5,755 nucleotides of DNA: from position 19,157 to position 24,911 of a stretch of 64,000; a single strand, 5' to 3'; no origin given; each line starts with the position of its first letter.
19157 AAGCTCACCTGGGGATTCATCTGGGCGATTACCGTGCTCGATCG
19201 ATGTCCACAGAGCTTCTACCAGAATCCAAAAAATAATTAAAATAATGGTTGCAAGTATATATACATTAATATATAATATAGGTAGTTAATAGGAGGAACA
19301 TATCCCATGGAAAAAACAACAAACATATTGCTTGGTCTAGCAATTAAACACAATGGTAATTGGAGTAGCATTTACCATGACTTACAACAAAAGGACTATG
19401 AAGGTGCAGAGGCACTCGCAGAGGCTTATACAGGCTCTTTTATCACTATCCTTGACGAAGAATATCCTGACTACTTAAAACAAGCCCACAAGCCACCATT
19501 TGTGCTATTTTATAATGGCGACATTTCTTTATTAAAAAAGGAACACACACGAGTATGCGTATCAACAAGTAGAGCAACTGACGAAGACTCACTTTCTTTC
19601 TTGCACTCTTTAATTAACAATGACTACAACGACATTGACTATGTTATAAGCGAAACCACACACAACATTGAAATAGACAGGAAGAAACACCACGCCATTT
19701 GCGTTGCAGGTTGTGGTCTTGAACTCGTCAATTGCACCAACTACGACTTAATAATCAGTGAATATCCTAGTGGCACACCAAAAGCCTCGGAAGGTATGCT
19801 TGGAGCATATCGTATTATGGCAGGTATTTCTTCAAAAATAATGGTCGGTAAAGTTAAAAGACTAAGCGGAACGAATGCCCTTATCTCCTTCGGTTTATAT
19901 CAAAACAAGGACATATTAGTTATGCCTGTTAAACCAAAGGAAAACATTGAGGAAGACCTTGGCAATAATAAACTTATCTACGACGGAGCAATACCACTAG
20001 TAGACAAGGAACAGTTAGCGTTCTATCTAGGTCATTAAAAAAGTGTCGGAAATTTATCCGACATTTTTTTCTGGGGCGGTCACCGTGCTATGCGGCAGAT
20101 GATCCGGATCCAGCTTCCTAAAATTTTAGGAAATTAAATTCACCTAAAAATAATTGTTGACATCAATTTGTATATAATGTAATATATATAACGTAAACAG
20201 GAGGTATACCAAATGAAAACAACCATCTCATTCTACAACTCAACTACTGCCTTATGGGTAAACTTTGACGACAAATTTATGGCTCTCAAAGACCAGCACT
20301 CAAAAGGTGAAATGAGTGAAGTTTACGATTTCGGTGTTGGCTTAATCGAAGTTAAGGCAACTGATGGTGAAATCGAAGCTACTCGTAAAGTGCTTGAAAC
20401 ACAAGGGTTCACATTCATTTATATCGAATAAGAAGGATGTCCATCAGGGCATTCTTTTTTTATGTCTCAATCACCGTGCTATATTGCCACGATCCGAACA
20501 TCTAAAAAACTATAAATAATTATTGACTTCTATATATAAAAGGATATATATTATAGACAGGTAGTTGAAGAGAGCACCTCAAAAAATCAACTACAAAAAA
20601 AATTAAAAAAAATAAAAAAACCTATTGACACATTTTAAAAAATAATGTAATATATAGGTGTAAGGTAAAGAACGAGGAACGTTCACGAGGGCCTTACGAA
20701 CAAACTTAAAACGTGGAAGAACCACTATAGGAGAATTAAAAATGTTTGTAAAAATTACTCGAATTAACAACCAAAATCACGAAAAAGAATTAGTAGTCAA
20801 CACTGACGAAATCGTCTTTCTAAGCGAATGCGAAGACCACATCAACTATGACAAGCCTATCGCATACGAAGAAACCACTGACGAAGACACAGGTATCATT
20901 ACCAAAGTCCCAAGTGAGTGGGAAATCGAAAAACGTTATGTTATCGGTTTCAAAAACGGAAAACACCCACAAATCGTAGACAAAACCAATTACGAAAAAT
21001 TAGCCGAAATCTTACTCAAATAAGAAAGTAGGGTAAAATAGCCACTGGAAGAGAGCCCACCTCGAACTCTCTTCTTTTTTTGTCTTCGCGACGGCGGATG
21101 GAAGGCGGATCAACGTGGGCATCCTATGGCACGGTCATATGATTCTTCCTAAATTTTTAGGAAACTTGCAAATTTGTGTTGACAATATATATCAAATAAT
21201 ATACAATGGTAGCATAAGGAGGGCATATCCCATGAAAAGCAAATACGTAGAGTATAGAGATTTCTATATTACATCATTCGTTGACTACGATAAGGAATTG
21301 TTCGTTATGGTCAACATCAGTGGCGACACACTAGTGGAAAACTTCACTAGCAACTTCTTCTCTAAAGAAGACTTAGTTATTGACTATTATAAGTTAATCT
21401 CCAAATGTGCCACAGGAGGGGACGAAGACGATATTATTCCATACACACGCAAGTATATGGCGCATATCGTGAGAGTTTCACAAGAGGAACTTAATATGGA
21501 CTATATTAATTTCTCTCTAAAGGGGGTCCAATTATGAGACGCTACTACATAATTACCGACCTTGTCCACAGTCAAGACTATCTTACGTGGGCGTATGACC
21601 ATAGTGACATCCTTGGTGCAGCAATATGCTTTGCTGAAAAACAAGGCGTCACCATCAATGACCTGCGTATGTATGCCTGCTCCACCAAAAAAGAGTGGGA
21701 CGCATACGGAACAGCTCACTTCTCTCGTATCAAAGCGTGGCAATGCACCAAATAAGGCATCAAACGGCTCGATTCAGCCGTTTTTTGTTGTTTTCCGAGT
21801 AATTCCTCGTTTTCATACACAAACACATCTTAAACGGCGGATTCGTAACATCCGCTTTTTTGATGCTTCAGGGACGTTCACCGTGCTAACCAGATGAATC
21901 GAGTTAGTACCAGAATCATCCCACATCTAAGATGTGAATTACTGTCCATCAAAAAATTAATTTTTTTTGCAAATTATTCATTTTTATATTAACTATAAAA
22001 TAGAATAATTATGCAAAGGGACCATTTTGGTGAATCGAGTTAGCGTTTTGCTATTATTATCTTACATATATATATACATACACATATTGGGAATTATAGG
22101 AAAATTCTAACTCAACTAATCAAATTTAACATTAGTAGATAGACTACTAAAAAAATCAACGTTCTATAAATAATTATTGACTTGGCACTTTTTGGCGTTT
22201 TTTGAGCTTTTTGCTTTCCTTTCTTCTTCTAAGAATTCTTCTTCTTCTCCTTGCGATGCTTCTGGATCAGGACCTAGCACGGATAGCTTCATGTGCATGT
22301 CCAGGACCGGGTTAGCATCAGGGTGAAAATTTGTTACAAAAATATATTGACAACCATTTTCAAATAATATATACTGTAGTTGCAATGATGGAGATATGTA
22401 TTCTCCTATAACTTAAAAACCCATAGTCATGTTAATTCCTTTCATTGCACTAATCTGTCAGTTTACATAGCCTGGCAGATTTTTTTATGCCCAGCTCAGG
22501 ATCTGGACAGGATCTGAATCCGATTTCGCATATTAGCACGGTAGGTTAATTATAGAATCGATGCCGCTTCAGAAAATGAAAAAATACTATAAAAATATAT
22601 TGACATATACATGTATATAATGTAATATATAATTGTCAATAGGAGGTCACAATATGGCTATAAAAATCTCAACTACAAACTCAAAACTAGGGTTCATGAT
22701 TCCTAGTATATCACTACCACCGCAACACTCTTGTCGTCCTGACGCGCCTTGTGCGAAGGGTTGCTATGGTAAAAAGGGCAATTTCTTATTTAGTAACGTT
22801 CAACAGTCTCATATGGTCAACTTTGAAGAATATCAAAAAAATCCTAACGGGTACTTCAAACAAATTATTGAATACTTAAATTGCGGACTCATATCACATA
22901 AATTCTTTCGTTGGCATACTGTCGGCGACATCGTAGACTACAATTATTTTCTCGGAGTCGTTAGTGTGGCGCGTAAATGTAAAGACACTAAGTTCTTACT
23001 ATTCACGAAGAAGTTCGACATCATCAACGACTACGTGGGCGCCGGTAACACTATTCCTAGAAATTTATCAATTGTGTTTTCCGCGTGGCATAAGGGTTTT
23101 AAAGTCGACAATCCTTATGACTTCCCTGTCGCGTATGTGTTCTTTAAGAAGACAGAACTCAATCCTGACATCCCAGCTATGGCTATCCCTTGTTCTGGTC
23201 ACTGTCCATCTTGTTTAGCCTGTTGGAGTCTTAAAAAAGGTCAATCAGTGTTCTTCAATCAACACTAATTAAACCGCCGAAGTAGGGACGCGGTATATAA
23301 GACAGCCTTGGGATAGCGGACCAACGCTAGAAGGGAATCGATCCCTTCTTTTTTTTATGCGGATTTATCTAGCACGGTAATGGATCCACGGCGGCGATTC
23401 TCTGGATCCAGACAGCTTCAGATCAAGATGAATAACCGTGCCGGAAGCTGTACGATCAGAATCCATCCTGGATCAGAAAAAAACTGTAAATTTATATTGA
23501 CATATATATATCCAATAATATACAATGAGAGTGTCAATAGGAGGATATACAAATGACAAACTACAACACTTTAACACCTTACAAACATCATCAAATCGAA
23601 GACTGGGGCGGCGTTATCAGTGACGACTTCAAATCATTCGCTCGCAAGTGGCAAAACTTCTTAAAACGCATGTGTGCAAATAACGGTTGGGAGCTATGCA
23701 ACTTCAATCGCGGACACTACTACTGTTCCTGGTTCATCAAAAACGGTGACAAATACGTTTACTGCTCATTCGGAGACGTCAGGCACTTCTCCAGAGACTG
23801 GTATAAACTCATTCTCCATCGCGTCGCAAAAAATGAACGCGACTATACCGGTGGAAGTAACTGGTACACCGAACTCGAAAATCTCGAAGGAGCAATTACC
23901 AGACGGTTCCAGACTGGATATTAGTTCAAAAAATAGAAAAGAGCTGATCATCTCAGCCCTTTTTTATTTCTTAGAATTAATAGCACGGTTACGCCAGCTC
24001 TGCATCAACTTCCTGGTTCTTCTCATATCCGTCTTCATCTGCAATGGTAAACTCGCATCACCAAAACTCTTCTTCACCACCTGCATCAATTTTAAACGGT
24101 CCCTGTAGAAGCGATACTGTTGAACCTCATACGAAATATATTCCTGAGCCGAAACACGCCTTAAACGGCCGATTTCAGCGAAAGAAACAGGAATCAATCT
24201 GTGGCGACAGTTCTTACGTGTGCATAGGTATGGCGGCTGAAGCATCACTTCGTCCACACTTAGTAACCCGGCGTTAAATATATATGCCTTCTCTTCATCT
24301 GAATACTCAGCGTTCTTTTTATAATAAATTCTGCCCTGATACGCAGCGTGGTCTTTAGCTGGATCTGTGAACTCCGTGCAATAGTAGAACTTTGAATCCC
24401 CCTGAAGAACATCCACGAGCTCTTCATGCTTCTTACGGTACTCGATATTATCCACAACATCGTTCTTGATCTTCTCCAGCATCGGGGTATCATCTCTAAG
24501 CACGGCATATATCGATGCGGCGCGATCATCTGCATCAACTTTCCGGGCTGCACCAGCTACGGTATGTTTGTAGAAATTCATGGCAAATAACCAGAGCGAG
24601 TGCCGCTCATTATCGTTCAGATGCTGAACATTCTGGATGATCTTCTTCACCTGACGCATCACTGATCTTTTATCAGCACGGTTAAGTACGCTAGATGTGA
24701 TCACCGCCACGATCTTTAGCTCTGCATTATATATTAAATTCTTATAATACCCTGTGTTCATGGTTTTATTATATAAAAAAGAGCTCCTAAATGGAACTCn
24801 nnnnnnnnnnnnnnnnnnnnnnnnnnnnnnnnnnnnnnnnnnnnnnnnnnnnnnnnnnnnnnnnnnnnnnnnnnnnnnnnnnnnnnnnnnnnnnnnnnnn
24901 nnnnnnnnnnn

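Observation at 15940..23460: Family of GC-rich intergenic repeat motifs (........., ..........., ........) placed 10-30 bp after nearly every early terminator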

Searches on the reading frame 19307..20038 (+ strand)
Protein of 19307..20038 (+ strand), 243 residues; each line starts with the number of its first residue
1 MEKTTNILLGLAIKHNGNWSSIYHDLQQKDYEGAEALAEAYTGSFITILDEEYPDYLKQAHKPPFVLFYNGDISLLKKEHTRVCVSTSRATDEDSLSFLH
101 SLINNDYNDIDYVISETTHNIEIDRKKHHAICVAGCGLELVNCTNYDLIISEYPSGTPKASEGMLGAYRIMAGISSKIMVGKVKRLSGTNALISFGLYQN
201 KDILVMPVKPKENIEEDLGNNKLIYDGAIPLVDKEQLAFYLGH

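Call 17: search_protein_families(library=phrogs, proteins=[window:19307-20038:+])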
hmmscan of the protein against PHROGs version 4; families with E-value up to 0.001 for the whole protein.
window:19307-20038:+ (243 aa): 2 families
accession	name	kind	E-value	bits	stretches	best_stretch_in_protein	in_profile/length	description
phrog_4299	-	unknown function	3.5e-11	43.7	1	44-217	82-270/322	-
phrog_30500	-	unknown function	3.3e-10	40.5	1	40-205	78-259/388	-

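Call 41: search_protein_families(library=pfam, proteins=[window:19307-20038:+], max_evalue=0.01)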
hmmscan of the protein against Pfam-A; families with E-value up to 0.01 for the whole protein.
window:19307-20038:+ (243 aa): 1 family
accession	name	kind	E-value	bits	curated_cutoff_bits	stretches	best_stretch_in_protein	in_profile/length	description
PF02481.21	DNA_processg_A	-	7.2e-21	74.8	29.6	1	41-230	5-209/212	DNA recombination-mediator protein A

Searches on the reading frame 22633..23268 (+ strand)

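Call 17: search_protein_families(library=phrogs, proteins=[window:22633-23268:+])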
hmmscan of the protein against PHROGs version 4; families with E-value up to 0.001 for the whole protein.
window:22633-23268:+ (211 aa): 1 family
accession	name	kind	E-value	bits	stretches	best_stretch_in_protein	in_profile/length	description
phrog_1392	-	unknown function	3.1e-09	37.6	1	25-151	71-202/296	-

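Call 41: search_protein_families(library=pfam, proteins=[window:22633-23268:+], max_evalue=0.01)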
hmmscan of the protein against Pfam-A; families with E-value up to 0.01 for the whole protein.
window:22633-23268:+ (211 aa): 2 families
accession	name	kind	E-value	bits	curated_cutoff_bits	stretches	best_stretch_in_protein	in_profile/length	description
PF17338.8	GP88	-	4.5e-23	82.7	24.4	1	18-176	19-189/230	Gene product 88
PF23872.1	DUF7227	-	0.005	16.9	27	1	7-158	2-136/223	Domain of unknown function (DUF7227)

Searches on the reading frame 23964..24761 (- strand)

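Call 17: search_protein_families(library=phrogs, proteins=[window:23964-24761:-])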
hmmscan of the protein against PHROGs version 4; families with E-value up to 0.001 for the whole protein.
window:23964-24761:- (265 aa): 0 families

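Call 41: search_protein_families(library=pfam, proteins=[window:23964-24761:-], max_evalue=0.01)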
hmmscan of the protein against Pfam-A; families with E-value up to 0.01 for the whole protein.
window:23964-24761:- (265 aa): 1 family
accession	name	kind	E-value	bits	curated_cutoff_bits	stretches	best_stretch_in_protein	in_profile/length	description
PF06152.16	Phage_min_cap2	-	0.0044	16.4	26.3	1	123-204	219-293/366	Phage minor capsid protein 2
